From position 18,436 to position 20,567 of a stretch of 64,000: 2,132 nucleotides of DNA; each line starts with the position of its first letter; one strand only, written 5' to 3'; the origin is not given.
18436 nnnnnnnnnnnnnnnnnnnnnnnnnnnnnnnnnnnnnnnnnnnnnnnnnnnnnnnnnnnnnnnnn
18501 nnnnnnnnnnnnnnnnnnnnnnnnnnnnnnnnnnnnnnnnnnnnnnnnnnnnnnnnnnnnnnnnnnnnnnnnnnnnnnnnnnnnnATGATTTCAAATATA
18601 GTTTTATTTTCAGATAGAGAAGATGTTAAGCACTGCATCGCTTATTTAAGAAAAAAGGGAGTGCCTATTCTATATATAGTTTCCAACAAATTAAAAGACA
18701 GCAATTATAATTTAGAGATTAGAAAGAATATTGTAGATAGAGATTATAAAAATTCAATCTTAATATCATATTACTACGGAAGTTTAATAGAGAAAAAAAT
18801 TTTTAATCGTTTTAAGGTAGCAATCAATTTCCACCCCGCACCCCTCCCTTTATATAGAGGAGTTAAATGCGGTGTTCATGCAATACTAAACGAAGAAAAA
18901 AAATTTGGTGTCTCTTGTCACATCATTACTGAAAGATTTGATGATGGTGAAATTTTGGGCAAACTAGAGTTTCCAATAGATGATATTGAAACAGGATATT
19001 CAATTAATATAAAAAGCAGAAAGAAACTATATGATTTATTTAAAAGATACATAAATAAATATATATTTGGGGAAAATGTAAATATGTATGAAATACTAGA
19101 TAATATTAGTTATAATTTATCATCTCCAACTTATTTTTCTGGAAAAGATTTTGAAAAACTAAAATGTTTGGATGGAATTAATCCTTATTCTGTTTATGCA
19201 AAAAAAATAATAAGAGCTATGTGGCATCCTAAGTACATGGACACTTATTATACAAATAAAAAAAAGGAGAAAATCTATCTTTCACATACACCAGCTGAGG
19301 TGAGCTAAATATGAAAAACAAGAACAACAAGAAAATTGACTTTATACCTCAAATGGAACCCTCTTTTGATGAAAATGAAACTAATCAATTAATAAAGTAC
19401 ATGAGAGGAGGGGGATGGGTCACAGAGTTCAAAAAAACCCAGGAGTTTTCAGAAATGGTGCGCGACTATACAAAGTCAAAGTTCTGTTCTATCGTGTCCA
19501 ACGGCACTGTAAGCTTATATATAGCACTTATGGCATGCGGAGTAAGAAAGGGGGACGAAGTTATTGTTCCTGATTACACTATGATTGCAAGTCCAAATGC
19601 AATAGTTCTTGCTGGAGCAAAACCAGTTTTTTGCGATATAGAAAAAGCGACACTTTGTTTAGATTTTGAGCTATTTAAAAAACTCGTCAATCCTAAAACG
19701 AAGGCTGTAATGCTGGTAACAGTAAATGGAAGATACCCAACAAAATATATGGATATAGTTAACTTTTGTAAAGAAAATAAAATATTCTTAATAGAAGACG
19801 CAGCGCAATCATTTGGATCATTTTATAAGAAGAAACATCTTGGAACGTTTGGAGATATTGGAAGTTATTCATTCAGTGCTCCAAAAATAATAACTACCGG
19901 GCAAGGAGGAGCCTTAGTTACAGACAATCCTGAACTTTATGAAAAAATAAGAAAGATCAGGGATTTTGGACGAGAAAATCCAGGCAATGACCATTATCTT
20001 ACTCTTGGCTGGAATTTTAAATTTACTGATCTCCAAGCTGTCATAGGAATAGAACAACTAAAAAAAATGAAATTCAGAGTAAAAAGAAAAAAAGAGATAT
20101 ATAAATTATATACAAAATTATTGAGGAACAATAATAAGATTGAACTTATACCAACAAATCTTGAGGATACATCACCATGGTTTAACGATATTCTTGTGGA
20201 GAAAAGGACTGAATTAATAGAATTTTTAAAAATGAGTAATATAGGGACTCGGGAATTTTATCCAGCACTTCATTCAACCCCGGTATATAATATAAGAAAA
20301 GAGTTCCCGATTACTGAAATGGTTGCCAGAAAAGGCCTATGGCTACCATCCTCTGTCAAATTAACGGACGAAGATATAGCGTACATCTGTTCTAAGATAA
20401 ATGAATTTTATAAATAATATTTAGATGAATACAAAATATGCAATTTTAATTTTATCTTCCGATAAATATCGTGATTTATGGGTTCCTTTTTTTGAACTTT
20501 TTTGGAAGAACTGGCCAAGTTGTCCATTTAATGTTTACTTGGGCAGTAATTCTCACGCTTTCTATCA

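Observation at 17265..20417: Nucleotide-sugar cassette II: Fcl + cupin + N-formyltransferase + DegT aminotransferase, pointing to an N-formylated amino-deoxyhexose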

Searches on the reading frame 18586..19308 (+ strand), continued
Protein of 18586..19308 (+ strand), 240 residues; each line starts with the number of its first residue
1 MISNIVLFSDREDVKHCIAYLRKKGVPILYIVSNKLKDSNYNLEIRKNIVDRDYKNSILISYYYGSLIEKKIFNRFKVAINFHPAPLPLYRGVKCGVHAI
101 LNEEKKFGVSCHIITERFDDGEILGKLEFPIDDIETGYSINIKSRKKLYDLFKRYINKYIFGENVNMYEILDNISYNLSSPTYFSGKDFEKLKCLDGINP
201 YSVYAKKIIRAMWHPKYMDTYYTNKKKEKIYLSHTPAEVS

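Call 68: fold_search(model_id=the predicted structure, library=pdb)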
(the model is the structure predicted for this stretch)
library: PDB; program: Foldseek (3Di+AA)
matches with E <= 10: 1014; with E <= 0.001: 155
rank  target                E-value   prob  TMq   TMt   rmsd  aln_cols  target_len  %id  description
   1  5vyt_B                7.2e-16  1.00  0.72  0.69   4.3       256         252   20  Crystal structure of the WbkC N-formyltransferase (F142A variant) from Brucella melitensis (released 2017-07-05)
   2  4nv1_B                1.5e-15  1.00  0.79  0.78   5.1       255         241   21  Crystal structure of a 4-N formyltransferase from Francisella tularensis (released 2013-12-25)
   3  4yfy_A                1.8e-15  1.00  0.77  0.76   4.0       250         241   22  X-ray structure of the Viof N-formyltransferase from Providencia alcalifaciens O30 in complex with THF and TDP-Qui4N (released 2015-03-11)
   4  6v2t_B                2.3e-15  1.00  0.78  0.74   5.3       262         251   20  X-ray structure of a sugar N-formyltransferase from Shewanella sp FDAARGOS_354 (released 2020-01-08)
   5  4yfv_A                2.6e-15  1.00  0.78  0.77   4.0       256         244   21  X-ray structure of the 4-N-formyltransferase VioF from Providencia alcalifaciens O30 (released 2015-03-11)
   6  5vyu_B                4.5e-15  1.00  0.74  0.73   4.2       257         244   20  Crystal structure of the WbkC N-formyltransferase from Brucella melitensis in complex with GDP-perosaminea and N-10-fo (released 2017-07-05)
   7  6v2t_A                5.8e-15  1.00  0.79  0.77   4.0       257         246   19  X-ray structure of a sugar N-formyltransferase from Shewanella sp FDAARGOS_354 (released 2020-01-08)
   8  4pzu_B                7.9e-15  1.00  0.76  0.78   3.9       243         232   18  Crystal structure of a putative uncharacterize protein Rv3404c and likely sugar N-formyltransferase from Mycobacterium (released 2014-04-23)
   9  4nv1_A                7.9e-15  1.00  0.76  0.76   4.0       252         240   20  Crystal structure of a 4-N formyltransferase from Francisella tularensis (released 2013-12-25)
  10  4yfv_B                1.2e-14  1.00  0.75  0.76   5.4       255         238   23  X-ray structure of the 4-N-formyltransferase VioF from Providencia alcalifaciens O30 (released 2015-03-11)
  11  5vys_A                1.3e-14  1.00  0.72  0.69   4.1       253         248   20  Crystal structure of the WbkC N-formyltransferase (C47S variant) from Brucella melitensis (released 2017-07-05)
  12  4pzu_H                1.8e-14  1.00  0.75  0.78   4.0       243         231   18  Crystal structure of a putative uncharacterize protein Rv3404c and likely sugar N-formyltransferase from Mycobacterium (released 2014-04-23)
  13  4q12_A                2.0e-14  1.00  0.75  0.78   4.3       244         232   17  Crystal structure of a putative uncharacterized protein Rv3404c and likely sugar N-formyltransferase from Mycobacteriu (released 2014-04-23)
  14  4nv1_E                2.1e-14  1.00  0.76  0.76   5.4       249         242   23  Crystal structure of a 4-N formyltransferase from Francisella tularensis (released 2013-12-25)
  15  5vys_B                2.4e-14  1.00  0.73  0.71   4.4       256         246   20  Crystal structure of the WbkC N-formyltransferase (C47S variant) from Brucella melitensis (released 2017-07-05)
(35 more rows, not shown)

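Call 78: search_protein_families(library=pfam, proteins=[window:18586-19308:+, P0008, P0005], max_evalue=1)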
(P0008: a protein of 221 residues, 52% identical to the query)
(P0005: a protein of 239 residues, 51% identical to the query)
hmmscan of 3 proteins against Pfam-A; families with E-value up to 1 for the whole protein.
window:18586-19308:+ (240 aa): 3 families
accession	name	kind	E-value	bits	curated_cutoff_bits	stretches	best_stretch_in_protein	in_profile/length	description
PF00551.24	Formyl_trans_N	-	2e-13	50.9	26.1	1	5-147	31-172/181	Formyl transferase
PF02384.22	N6_Mtase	-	0.019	14.7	20.4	1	14-58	166-210/311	N-6 DNA Methylase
PF18216.6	N_formyltrans_C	-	0.025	14.7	25.8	1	208-233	22-47/52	N-formyltransferase dimerization C-terminal domain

P0008 (221 aa): 3 families
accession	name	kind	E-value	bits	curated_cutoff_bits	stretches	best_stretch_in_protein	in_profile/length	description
PF00551.24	Formyl_trans_N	-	3e-13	50.3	26.1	1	37-136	78-178/181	Formyl transferase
PF18216.6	N_formyltrans_C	-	1.6e-05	24.9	25.8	1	191-218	22-49/52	N-formyltransferase dimerization C-terminal domain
PF25826.1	DUF7952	-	0.078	13.6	33.4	1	26-61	21-54/131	Domain of unknown function (DUF7952)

P0005 (239 aa): 3 families
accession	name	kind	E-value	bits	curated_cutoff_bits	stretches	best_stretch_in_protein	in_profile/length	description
PF00551.24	Formyl_trans_N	-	3e-12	47.1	26.1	1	22-151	48-173/181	Formyl transferase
PF18216.6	N_formyltrans_C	-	0.0029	17.7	25.8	1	211-236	22-47/52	N-formyltransferase dimerization C-terminal domain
PF25826.1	DUF7952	-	0.27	11.8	33.4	0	44-80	19-53/131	Domain of unknown function (DUF7952)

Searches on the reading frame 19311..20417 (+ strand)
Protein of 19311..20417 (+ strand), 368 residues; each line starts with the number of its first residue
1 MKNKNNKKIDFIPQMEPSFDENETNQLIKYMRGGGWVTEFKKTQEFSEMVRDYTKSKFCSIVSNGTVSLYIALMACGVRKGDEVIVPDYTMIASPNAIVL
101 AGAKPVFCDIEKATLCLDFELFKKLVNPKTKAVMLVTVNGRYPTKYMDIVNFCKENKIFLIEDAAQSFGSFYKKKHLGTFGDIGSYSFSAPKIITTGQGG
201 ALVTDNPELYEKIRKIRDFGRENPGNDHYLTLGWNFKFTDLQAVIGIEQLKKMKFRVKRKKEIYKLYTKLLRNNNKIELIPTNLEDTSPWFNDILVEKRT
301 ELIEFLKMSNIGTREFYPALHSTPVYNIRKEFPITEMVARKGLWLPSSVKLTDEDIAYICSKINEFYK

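Call 4: search_protein_families(library=pfam, proteins=[window:19311-20417:+])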
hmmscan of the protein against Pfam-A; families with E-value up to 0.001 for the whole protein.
window:19311-20417:+ (368 aa): 3 families
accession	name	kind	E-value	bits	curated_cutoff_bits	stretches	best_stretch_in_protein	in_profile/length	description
PF01041.23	DegT_DnrJ_EryC1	-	6.4e-93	312.3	19.8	1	20-363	4-359/360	DegT/DnrJ/EryC1/StrS aminotransferase family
PF00155.27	Aminotran_1_2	-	0.00013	21.8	19.7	1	61-165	70-187/361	Aminotransferase class I and II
PF00266.25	Aminotran_5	-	0.00064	19.2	21.5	1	62-214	67-222/371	Aminotransferase class-V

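Call 6: search_protein_families(library=ncbifam, proteins=[window:19311-20417:+], max_evalue=0.01)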
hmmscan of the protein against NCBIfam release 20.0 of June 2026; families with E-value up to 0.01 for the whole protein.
window:19311-20417:+ (368 aa): 24 families
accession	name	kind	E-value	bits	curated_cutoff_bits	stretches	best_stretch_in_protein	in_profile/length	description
TIGR04181.1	NHT_00031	hypoth_equivalog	2.6e-71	240.4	420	1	13-348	2-359/359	LegC family aminotransferase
TIGR03588.1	PseC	equivalog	5.6e-60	203.2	423.5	1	12-365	2-378/380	UDP-4-amino-4,6-dideoxy-N-acetyl-beta-L-altrosamine transaminase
NF008687.0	PRK11706.1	equivalog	1.2e-53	182.2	375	1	12-367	2-374/375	dTDP-4-amino-4,6-dideoxygalactose transaminase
NF011936.0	PRK15407.1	equivalog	9.9e-52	176.1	423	2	9-222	34-253/440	lipopolysaccharide biosynthesis protein RfbH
NF008658.2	PRK11658.1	equivalog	1.1e-47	162.6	631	1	10-365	3-375/379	UDP-4-amino-4-deoxy-L-arabinose aminotransferase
TIGR04427.1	PLP_DesI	equivalog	2.8e-47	161.7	650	1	42-363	53-379/390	dTDP-4-dehydro-6-deoxyglucose aminotransferase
TIGR02379.1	ECA_wecE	subfamily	1.5e-40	139.1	434.85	1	12-367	2-375/376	dTDP-4-amino-4,6-dideoxy-D-glucose transaminase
NF005817.0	PRK07683.1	equivalog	9.4e-09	34.4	575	1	30-176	61-212/387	aminotransferase A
NF006569.0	PRK09082.1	subfamily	1.1e-08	34.6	420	1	56-138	91-172/386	methionine aminotransferase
NF004975.0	PRK06348.1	equivalog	2.9e-07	29.8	549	1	29-172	61-210/384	pyridoxal phosphate-dependent aminotransferase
NF005732.0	PRK07550.1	equivalog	3.2e-07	29.7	366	1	62-217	98-265/389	aminotransferase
NF004621.0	PRK05957.1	equivalog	4.1e-07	29.1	498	1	57-177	89-213/389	pyridoxal phosphate-dependent aminotransferase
NF005744.0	PRK07568.1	subfamily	4.9e-07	28.9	389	1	22-165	54-203/398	pyridoxal phosphate-dependent aminotransferase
NF041091.1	asp_aminotase_Arch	equivalog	1.2e-05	24.4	550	1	59-165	89-201/376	aspartate aminotransferase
NF041364.1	GntC_guanitoxin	equivalog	0.00017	20.6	415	1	61-137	64-142/356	guanitoxin biosynthesis PLP-dependent (S)-gamma-hydroxy-L-arginine cyclodehydratase GntC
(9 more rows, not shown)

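Call 12: search_solved_structures(query=window:19311-20417:+, max_evalue=1e-20, show_alignments=1)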
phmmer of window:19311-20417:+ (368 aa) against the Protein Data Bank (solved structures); distinct sequences matched with E-value up to 1e-20: 52.
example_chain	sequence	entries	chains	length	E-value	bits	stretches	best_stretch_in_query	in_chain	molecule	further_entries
1o61_A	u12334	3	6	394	1.2e-51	179.1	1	43-362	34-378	aminotransferase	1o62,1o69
4ztc_A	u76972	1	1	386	2.5e-50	174.8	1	43-362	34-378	Aminotransferase homolog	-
5k8b_A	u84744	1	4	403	3.1e-48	167.9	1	42-259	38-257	8-amino-3,8-dideoxy-alpha-D-manno-octulosonate transaminase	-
3bn1_A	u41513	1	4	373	1.1e-47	166.2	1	15-363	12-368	Perosamine synthetase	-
3dr7_A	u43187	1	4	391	1.2e-47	166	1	15-363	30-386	Putative perosamine synthetase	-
3dr4_A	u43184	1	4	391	8.4e-47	163.2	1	15-363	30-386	Putative perosamine synthetase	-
7b0m_AAA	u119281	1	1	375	2.7e-46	161.6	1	17-361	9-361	Sugar aminotransferase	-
3frk_A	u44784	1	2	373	1.5e-44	155.8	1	16-365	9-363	QdtB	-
7b0d_A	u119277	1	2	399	1.3e-43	152.7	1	21-366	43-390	Glutamine--scyllo-inositol transaminase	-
4lc3_A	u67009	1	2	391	4.5e-43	150.9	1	9-366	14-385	Putative UDP-4-amino-4-deoxy-l-arabinose--oxoglutarate aminotransferase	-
9bgp_A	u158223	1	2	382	2.2e-41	145.4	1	16-365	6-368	aminotransferase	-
7n63_A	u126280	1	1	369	3.6e-41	144.7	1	23-367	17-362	Putative aminotransferase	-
9bgr_A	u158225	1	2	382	1.4e-40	142.7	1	16-365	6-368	aminotransferase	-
8vr3_A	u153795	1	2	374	1e-39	139.9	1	15-311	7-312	DegT/DnrJ/EryC1/StrS aminotransferase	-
8vr5_A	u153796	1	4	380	1.2e-39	139.7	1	16-311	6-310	DegT/DnrJ/EryC1/StrS aminotransferase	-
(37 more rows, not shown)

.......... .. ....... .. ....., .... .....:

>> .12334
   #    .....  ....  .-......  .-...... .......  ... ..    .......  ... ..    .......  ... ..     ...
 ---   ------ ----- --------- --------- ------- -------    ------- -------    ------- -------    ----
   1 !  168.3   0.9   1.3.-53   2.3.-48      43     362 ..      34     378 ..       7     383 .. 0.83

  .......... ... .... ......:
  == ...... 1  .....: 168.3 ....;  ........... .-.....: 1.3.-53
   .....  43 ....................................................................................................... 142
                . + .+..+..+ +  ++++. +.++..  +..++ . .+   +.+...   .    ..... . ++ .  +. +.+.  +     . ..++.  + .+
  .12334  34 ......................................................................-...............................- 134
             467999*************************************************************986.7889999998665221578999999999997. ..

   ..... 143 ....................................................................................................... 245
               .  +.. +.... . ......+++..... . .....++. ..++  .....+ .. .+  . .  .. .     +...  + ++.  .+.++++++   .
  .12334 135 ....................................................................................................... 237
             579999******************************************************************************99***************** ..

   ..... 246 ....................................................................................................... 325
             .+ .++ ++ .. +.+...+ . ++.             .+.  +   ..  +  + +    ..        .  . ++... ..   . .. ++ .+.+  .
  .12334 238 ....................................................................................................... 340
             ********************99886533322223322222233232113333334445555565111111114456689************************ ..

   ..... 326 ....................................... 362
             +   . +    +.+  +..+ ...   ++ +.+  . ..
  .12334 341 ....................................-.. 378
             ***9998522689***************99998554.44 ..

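Call 66: find_related_loci(query=A5, collection=metagenome_contigs, flank=6000)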
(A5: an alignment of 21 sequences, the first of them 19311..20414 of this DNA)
Query A5 (368 aa) in metagenome_contigs; peptide patterns used: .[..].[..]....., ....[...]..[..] (x = any residue, [..] = any of these).
600 stretches matched a pattern (row limit reached: there are more); 577 encode a relative of the query (tblastn E <= 1e-3); the best 80 are kept; 80 distinct loci.
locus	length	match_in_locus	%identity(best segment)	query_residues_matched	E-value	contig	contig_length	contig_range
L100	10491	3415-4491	66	9-367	9e-162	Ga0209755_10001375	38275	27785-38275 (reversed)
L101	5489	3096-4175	64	9-368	2e-163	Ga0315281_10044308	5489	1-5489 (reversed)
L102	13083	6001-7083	64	10-368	3e-161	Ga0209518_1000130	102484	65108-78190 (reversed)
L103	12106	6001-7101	63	3-368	2e-158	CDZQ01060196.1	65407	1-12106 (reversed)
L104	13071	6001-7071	62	11-367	6e-157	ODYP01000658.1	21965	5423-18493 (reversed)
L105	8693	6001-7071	62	11-367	7e-157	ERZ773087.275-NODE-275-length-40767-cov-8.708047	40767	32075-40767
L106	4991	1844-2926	61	7-367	7e-157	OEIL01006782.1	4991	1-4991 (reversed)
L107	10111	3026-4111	61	7-368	2e-154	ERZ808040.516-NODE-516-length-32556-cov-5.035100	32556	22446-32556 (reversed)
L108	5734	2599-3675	62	9-367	1e-155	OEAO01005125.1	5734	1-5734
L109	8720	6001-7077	62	9-367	4e-154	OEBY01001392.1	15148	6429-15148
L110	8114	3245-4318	62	12-367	2e-153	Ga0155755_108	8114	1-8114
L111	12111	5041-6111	60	11-367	4e-153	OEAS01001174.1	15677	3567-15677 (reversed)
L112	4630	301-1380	63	9-367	9e-156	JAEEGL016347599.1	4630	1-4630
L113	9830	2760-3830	61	11-367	9e-153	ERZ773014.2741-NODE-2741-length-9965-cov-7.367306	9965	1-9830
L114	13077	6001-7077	62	11-367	2e-152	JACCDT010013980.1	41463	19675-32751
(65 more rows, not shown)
